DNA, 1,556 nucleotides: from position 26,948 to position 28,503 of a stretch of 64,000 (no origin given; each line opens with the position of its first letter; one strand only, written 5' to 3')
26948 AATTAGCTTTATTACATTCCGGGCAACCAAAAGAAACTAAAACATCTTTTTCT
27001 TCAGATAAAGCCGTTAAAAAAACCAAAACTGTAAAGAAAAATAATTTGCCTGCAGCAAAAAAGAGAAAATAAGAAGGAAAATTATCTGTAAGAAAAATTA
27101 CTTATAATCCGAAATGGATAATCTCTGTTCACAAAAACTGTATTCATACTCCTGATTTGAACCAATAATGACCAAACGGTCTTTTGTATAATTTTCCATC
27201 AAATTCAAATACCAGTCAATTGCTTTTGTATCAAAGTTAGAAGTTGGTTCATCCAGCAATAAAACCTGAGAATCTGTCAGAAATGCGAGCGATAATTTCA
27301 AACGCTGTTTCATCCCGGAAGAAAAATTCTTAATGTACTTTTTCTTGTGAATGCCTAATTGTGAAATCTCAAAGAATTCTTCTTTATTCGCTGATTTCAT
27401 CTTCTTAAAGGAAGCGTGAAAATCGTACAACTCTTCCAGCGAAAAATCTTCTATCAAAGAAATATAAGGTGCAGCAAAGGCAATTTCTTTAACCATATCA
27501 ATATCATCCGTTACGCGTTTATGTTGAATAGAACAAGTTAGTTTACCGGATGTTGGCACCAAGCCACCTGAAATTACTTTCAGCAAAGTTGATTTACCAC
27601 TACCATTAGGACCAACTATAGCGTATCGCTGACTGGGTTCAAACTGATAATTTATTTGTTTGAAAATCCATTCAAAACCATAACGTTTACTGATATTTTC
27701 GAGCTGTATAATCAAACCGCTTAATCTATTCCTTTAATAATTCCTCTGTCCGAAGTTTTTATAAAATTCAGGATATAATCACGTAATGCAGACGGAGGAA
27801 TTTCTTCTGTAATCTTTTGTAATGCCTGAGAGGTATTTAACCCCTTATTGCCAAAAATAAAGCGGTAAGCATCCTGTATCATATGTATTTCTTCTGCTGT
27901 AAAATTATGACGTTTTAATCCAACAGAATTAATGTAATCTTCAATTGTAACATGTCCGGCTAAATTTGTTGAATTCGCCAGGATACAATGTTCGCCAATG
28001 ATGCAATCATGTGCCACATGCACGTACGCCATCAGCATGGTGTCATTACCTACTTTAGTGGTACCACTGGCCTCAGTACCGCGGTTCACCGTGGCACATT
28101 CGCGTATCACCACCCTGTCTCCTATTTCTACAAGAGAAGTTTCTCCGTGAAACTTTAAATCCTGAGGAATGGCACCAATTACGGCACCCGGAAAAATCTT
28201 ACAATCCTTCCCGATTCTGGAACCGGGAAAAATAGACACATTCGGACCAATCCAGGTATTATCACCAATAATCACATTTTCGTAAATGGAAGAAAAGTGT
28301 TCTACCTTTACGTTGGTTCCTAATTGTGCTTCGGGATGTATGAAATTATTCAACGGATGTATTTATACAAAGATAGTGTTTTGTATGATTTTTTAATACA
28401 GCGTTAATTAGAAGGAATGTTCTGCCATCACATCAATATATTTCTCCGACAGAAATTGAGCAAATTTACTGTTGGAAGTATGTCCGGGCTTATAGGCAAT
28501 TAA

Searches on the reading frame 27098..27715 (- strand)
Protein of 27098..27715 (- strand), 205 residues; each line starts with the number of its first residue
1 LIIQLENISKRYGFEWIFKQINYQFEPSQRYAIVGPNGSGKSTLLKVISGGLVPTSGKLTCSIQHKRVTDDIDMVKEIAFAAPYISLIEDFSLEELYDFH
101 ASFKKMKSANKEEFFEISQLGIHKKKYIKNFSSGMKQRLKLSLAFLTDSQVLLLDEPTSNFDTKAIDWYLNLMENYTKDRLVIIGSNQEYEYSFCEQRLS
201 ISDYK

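Call 55: search_protein_families(library=pfam, proteins=[window:27098-27715:-], max_evalue=0.01)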
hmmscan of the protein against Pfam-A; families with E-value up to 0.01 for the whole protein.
window:27098-27715:- (205 aa): 10 families
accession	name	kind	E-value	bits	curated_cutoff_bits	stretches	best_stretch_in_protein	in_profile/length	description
PF00005.33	ABC_tran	-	2.5e-25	90.1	25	1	19-159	2-137/137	ABC transporter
PF13304.12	AAA_21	-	6.1e-11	43.4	27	2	31-49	2-20/304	AAA domain, putative AbiEii toxin, Type IV TA system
PF02463.25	SMC_N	-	2e-06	27.8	40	1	19-193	16-203/220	RecF/RecN/SMC N terminal domain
PF13476.12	AAA_23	-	4.3e-06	27.9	27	1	24-145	16-138/201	AAA domain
PF13555.12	AAA_29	-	8.3e-06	25.9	27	1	18-56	12-50/61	P-loop containing region of AAA domain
PF13175.12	AAA_15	-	0.00016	21.8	32.1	1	31-143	26-130/374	AAA ATPase domain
PF00004.35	AAA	-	0.002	19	21.2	0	33-52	3-22/131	ATPase family associated with various cellular activities (AAA)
PF03215.21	Rad17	-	0.0025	18.2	23.8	0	31-98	48-116/186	Rad17 P-loop domain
PF01637.24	ATPase_2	-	0.006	16.8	33.2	0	24-179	16-145/225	ATPase domain predominantly from Archaea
PF13173.12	AAA_14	-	0.009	16.5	27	0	31-54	5-28/129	AAA domain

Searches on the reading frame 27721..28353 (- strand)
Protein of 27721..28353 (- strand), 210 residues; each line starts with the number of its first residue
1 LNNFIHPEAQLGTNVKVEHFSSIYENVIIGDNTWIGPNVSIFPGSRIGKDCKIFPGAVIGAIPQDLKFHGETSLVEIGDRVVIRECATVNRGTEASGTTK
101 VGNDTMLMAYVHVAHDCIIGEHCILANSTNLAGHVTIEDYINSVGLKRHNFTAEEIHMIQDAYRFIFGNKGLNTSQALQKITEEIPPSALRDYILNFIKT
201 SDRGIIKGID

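Call 55: search_protein_families(library=pfam, proteins=[window:27721-28353:-], max_evalue=0.01)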
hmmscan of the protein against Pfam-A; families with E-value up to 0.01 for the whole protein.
window:27721-28353:- (210 aa): 7 families
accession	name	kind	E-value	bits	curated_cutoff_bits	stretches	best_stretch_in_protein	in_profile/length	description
PF00132.30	Hexapep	-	3.4e-25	87.1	27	3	99-131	2-34/36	Bacterial transferase hexapeptide (six repeats)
PF13720.11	Acetyltransf_11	-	5.4e-18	65.6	24.5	1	141-206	18-82/82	Udp N-acetylglucosamine O-acyltransferase; Domain 2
PF25084.1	LbH_EIF2B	-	6.1e-09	36.3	54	1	13-105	8-103/105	EIF2B subunit epsilon LbH domain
PF24894.1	Hexapep_GlmU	-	0.00041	20.8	23.3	0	11-62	37-86/104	GlmU-like, C-terminal hexapeptide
PF21711.3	DCTN5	-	0.0006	20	40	1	46-131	56-128/182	Dynactin subunit 5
PF14602.12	Hexapep_2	-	0.00066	19.8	27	1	27-61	2-34/34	Hexapeptide repeat of succinyl-transferase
PF25087.1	GMPPB_C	-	0.00069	19.7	39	0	38-150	4-98/110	GMPPB C-terminal domain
